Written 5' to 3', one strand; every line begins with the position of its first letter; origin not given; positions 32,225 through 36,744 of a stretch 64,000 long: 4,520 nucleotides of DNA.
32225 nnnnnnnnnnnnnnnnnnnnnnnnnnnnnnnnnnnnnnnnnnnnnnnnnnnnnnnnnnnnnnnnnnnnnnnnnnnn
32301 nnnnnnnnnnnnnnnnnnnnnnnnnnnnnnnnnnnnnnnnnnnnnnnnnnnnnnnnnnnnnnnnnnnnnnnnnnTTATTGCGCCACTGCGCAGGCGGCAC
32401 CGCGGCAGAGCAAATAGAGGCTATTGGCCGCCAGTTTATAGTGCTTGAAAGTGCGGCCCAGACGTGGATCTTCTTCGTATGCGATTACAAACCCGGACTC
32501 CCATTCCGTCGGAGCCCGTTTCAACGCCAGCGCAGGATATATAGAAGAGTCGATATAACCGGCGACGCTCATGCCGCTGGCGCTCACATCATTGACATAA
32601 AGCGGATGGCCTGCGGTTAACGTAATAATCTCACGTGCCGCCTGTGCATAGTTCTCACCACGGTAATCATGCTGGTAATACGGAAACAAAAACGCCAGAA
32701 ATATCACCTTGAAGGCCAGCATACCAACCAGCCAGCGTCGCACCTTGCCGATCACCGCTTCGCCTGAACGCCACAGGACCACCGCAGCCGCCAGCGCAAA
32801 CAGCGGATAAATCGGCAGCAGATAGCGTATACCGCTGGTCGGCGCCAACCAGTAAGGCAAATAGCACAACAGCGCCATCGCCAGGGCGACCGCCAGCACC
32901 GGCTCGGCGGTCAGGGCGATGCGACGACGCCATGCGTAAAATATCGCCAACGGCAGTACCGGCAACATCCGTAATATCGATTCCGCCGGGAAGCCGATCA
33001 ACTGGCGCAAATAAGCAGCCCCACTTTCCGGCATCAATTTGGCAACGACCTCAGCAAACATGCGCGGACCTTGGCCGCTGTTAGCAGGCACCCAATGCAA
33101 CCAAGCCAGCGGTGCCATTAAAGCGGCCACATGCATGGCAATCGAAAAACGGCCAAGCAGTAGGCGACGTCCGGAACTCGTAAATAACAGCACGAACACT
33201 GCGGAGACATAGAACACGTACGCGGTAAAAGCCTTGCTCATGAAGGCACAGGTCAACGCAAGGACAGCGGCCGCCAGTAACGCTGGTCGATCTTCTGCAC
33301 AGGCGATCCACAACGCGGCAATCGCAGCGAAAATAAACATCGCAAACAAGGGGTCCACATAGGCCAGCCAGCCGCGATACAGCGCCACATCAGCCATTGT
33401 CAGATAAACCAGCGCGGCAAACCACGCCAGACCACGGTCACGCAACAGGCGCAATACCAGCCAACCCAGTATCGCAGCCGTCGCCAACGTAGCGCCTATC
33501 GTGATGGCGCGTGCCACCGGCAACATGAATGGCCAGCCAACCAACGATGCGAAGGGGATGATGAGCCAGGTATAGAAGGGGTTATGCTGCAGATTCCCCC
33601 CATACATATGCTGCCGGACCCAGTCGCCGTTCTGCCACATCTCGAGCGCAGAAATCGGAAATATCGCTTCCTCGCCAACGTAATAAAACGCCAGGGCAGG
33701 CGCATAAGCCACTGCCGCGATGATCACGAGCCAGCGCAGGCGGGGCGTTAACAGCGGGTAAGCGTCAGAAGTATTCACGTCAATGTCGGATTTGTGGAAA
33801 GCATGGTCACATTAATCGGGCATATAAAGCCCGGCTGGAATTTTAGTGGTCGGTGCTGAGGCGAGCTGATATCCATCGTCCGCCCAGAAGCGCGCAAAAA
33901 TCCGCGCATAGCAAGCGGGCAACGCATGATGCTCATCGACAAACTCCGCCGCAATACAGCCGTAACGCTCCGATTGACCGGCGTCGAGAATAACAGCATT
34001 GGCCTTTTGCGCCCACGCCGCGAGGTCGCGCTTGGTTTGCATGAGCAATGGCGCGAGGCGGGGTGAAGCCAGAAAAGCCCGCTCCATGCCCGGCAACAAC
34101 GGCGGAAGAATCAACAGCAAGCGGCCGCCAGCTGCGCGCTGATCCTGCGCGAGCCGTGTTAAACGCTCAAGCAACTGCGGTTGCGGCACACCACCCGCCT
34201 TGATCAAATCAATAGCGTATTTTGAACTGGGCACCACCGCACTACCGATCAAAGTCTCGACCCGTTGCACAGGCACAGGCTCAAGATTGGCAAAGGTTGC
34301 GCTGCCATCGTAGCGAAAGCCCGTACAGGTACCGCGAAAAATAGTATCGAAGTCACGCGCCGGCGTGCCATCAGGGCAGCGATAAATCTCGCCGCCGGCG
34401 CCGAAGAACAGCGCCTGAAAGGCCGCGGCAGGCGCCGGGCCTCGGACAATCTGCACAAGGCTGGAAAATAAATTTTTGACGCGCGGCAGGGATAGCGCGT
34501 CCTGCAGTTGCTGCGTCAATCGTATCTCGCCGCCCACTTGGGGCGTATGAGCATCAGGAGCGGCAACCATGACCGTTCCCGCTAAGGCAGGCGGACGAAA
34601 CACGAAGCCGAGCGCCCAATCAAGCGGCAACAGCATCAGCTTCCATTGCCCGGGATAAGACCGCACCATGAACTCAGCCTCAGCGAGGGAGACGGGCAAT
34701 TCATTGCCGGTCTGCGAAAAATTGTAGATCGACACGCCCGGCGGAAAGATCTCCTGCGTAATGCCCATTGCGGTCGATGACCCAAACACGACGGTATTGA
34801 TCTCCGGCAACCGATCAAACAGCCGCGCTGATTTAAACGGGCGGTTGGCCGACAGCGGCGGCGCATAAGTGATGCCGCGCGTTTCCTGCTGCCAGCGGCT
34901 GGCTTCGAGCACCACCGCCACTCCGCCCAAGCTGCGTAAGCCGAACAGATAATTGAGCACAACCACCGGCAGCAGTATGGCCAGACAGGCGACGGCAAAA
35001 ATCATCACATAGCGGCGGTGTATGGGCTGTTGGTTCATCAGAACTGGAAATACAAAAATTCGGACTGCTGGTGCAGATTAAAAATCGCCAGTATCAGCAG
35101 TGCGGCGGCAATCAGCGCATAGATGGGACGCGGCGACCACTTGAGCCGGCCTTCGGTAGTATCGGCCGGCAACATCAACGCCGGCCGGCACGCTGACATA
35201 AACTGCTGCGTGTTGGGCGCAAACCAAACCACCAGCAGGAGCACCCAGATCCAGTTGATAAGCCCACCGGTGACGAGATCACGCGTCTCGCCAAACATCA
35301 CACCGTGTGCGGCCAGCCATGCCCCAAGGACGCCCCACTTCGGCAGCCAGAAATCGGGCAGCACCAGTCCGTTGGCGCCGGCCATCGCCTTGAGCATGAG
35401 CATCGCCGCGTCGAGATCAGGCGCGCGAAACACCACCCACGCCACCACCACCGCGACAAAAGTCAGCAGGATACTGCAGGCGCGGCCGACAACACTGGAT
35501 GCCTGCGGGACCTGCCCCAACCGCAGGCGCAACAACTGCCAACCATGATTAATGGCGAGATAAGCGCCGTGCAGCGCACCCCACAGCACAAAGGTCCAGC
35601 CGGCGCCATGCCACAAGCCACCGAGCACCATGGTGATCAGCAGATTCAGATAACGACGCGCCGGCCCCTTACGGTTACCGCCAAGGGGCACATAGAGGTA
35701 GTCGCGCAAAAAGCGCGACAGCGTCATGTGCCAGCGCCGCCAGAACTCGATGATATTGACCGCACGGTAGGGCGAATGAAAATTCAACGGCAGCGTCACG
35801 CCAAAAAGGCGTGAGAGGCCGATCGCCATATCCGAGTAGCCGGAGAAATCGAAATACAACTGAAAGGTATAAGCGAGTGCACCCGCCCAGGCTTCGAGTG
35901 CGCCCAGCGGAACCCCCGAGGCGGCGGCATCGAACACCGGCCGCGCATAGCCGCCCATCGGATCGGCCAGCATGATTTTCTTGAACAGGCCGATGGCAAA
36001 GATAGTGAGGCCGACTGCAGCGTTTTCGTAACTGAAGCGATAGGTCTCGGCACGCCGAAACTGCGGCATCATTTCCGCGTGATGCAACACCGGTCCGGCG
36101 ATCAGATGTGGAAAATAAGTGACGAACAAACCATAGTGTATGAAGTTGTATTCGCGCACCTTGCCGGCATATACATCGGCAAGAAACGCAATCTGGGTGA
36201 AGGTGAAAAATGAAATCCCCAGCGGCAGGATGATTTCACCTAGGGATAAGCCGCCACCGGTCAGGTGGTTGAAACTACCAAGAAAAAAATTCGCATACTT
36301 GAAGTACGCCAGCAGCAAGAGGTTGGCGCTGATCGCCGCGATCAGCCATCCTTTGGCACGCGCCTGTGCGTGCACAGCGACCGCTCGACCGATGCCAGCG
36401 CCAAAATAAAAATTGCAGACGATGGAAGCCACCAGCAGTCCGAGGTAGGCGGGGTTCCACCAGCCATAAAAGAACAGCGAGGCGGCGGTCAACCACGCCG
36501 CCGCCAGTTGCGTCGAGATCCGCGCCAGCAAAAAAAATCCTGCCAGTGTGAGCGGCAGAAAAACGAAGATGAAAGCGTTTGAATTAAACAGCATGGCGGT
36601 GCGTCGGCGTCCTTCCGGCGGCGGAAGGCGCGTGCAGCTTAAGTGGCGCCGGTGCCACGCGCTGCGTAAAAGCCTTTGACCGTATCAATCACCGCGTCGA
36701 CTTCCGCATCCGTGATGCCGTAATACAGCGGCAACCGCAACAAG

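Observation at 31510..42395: msbA-led ten-gene operon that reads as an Arn-like undecaprenyl-phosphate relay for a dTDP-4-acetamido-4,6-dideoxyhexose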

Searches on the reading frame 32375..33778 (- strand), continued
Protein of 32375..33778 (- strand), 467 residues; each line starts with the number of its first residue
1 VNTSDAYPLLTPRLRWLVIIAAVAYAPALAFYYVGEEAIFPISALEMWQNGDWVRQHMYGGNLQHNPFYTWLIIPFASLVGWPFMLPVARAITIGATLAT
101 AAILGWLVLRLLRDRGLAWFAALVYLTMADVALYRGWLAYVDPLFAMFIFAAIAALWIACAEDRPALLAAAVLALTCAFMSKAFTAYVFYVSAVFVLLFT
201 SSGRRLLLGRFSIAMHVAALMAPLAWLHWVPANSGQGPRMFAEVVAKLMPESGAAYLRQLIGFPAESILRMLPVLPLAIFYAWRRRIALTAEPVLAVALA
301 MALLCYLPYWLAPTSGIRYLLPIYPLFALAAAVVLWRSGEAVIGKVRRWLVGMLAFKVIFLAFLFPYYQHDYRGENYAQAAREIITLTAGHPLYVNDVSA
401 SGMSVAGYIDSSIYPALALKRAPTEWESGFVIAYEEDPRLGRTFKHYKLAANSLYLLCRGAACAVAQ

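Call 86: search_protein_representatives(alignment_id=A1)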
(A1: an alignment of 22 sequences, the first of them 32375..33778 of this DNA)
Query: 22 sequences, 466 profile positions. Proteins with E-value up to 0.001 (for the whole library): 1230; up to 1e-10: 737; up to 1e-30: 193. The best 150 are listed.
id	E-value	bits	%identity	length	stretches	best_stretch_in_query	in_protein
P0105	1.7e-224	762.9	-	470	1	3-463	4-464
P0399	6.8e-185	632.3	-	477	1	7-464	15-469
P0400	1.5e-159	548.7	-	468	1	8-464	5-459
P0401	1.8e-158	545.2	-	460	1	11-464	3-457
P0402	6.5e-157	540.1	-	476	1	8-464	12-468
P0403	4.8e-155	533.9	-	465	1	4-464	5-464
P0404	2.5e-144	498.6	-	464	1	6-465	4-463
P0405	8.2e-141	487.0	-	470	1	6-464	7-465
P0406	2.1e-140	485.6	-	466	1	9-465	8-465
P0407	7.5e-140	483.8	-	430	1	8-406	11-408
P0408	3.3e-135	468.5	-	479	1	10-464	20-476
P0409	1.9e-130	452.8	-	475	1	11-464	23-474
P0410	4.3e-130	451.6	-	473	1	10-463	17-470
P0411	2.4e-128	445.9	-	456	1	14-463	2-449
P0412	7.5e-124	431.1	-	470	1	6-463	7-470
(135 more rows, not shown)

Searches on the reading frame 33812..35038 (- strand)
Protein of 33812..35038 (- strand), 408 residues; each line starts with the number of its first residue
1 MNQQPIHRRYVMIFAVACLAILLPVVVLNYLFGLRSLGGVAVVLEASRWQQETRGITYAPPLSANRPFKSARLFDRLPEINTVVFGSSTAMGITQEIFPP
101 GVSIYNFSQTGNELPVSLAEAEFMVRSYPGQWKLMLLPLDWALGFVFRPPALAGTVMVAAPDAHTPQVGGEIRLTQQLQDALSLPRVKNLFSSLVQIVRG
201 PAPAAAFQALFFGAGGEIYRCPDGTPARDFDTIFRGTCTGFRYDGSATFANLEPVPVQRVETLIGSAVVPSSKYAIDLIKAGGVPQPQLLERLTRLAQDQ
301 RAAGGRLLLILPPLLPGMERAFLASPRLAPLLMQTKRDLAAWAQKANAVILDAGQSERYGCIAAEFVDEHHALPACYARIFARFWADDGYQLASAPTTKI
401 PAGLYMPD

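Call 3: search_protein_families(library=pfam, proteins=[window:33812-35038:-], max_evalue=0.01)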
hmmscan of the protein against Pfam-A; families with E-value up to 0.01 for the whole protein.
window:33812-35038:- (408 aa): 0 families

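Call 4: search_protein_families(library=ncbifam, proteins=[window:33812-35038:-], max_evalue=0.01)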
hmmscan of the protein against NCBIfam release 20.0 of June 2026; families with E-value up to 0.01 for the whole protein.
window:33812-35038:- (408 aa): 0 families

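Call 22: search_solved_structures(query=A3, max_evalue=10, show_alignments=2)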
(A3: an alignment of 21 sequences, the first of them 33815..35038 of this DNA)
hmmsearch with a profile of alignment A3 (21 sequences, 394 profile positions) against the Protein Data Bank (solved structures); distinct sequences matched with E-value up to 10: 3.
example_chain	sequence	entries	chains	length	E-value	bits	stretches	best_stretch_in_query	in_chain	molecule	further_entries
4pu5_A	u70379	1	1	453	0.075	15.2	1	262-321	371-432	Toxin-antitoxin system toxin HipA family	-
4pu3_A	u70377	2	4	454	0.075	15.2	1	262-321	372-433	Toxin-antitoxin system toxin HipA family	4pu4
4jgg_A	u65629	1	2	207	1.9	10.5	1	275-309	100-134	Esterase TesA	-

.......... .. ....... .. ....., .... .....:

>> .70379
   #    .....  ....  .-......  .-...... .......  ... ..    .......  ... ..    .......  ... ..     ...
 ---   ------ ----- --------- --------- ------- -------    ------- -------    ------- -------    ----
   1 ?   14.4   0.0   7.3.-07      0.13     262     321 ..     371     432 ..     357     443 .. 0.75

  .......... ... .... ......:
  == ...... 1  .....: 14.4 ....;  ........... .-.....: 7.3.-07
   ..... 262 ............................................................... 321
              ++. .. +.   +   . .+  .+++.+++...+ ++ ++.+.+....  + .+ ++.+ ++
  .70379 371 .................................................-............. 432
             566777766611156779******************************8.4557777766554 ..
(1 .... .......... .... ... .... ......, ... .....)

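Call 31: find_homologous_proteins(query=window:33812-35038:-, max_evalue=0.001)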
Query window:33812-35038:- (408 aa): 454 proteins with E <= 0.001 among 8000 candidates; the best 120 are listed.
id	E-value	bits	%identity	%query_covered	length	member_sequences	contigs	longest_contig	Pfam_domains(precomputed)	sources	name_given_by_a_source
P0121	1.2e-253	859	93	100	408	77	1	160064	-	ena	-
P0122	5.5e-198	676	74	100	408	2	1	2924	-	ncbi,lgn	-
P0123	3.7e-195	667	73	100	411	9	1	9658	-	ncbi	-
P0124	2.4e-194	664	72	100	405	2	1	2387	-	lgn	-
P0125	6.4e-186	636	69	100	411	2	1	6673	-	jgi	jgi:hypothetical protein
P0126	9.0e-181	619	69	100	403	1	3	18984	-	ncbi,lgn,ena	-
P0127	5.4e-178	610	67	100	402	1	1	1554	-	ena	-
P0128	1.4e-177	609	68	100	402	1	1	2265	-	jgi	jgi:hypothetical protein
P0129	3.4e-176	604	68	100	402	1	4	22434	-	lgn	-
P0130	2.8e-175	601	69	100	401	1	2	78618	-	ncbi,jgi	jgi:hypothetical protein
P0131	2.0e-174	599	69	99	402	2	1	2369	-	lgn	-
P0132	2.5e-173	595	66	100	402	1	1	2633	-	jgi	jgi:hypothetical protein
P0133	1.3e-172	593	66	100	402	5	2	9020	-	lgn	-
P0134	1.8e-171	589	66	100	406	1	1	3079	-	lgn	-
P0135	2.6e-170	585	66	100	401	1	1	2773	-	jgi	jgi:hypothetical protein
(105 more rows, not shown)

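Call 42: predict_structure(alignment_id=A4)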
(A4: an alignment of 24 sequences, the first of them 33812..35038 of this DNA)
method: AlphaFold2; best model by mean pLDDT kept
length: 408 residues; sequences in the alignment: 24
mean_pLDDT: 75.7   pTM: 0.74
mean pLDDT of the five models: 75.7, 73.0, 72.0, 71.8, 70.4
residues with pLDDT >= 90: 131; 70-90: 113; 50-70: 127; < 50: 37
segments of 3 or more residues with pLDDT < 50: 32-38, 162-172, 213-217
pLDDT, mean of each block of 10 residues (from residue 1): 62 75 61 49 64 61 64 79 88 87 83 80 86 91 86 58 40 49 54 61 58 49 57 54 69 81 94 93 94 93 91 97 97 97 94 96 92 91 86 61 88
secondary structure, 60 per line:
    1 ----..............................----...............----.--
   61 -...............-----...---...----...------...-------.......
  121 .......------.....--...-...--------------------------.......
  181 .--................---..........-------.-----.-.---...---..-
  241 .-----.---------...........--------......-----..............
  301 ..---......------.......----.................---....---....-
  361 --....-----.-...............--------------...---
elements in order: H5-34 H39-53 H62-76 E82-84 E104-106 H114-127 E134-138 H174-181 H184-199 H203-212 H257-267 H276-281 H287-302 E306-311 H318-324 H329-345 E349-352 H356-359 H374-388 E403-405

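Call 46: fold_search(model_id=the predicted structure, library=pdb)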
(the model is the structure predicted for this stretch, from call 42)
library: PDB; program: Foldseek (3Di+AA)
matches with E <= 10: 1059; with E <= 0.001: 0
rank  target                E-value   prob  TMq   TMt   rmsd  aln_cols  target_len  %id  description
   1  7dxm_B                1.7e-03  0.98  0.34  0.36  15.8       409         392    9  Crystal structure of DltD (released 2021-07-21)
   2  1deo_A                3.9e-03  0.97  0.29  0.45  13.8       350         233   12  RHAMNOGALACTURONAN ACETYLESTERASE FROM ASPERGILLUS ACULEATUS AT 1.55 A RESOLUTION WITH SO4 IN THE ACTIVE SITE (released 2000-04-26)
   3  7dxm_C                1.4e-02  0.82  0.32  0.33  18.2       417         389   10  Crystal structure of DltD (released 2021-07-21)
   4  6pfx_A                1.4e-02  0.91  0.35  0.37  17.6       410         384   10  D-alanyl transferase DltD from Enterococcus faecium (released 2019-07-03)
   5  6pfx_B                1.4e-02  0.89  0.34  0.36  17.5       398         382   10  D-alanyl transferase DltD from Enterococcus faecium (released 2019-07-03)
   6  3bma_C                1.5e-02  0.77  0.31  0.32  17.0       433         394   12  Crystal structure of D-alanyl-lipoteichoic acid synthetase from Streptococcus pneumoniae R6 (released 2007-12-25)
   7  4jgg_A                1.6e-02  0.99  0.29  0.58   8.9       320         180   12  Crystal Structure of TesA (released 2013-08-14)
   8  8ik1_A                1.8e-02  0.97  0.30  0.53   9.9       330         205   10  EstL5 in complex of PMSF (released 2023-03-29)
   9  7dxm_A                1.8e-02  0.85  0.36  0.37  15.7       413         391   11  Crystal structure of DltD (released 2021-07-21)
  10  3bma_A                1.8e-02  0.77  0.32  0.33  16.8       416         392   14  Crystal structure of D-alanyl-lipoteichoic acid synthetase from Streptococcus pneumoniae R6 (released 2007-12-25)
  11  6o93                  1.8e-02  0.69  0.31  0.32  16.5       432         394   11  D-alanyl transferase DltD from Enterococcus faecalis (released 2019-03-27)
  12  3mil_B                2.0e-02  0.97  0.31  0.49   9.6       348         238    7  Crystal structure of isoamyl acetate-hydrolyzing esterase from Saccharomyces cerevisiae (released 2010-11-24)
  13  3dci_A                2.6e-02  0.96  0.29  0.51   9.6       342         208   10  The Structure of a putative arylesterase from Agrobacterium tumefaciens str. C58 (released 2008-09-30)
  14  5m9x                  3.3e-02  0.08  0.13  0.11  19.0       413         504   10  Structure of sucrose phosphorylase from Bifidobacterium adolescentis bound to glycosylated resveratrol (released 2017-12-20)
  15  7e16_A                3.5e-02  0.95  0.29  0.51   8.8       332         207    9  crystal structure of GDSL esterase from Geobacillus thermodenitrificans (released 2021-04-14)
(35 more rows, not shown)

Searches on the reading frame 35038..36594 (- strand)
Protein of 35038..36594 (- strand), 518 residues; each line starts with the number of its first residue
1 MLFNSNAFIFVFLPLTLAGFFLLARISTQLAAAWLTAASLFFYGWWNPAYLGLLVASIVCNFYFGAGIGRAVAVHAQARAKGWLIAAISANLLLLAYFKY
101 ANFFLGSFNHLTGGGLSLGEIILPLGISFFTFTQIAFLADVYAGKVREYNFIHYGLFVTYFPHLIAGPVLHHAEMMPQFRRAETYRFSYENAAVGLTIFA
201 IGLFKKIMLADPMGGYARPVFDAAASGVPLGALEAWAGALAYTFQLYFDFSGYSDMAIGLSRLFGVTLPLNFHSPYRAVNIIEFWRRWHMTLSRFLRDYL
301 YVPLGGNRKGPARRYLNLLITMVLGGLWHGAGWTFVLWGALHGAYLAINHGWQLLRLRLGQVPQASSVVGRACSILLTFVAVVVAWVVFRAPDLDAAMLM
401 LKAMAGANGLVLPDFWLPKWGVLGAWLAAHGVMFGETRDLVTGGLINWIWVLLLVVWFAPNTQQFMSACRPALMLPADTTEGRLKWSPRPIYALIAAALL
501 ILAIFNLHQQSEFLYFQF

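Call 3: search_protein_families(library=pfam, proteins=[window:35038-36594:-], max_evalue=0.01)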
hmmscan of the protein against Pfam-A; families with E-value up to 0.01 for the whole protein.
window:35038-36594:- (518 aa): 1 family
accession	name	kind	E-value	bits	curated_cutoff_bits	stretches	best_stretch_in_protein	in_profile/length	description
PF03062.24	MBOAT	-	6.5e-32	111.6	27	1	139-352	69-297/337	MBOAT, membrane-bound O-acyltransferase family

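Call 4: search_protein_families(library=ncbifam, proteins=[window:35038-36594:-], max_evalue=0.01)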
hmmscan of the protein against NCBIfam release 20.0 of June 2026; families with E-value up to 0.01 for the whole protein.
window:35038-36594:- (518 aa): 1 family
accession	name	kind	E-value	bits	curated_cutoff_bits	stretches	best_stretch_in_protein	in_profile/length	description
TIGR04091.1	LTA_dltB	equivalog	3.5e-52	177.9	375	1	8-389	7-376/380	D-alanyl-lipoteichoic acid biosynthesis protein DltB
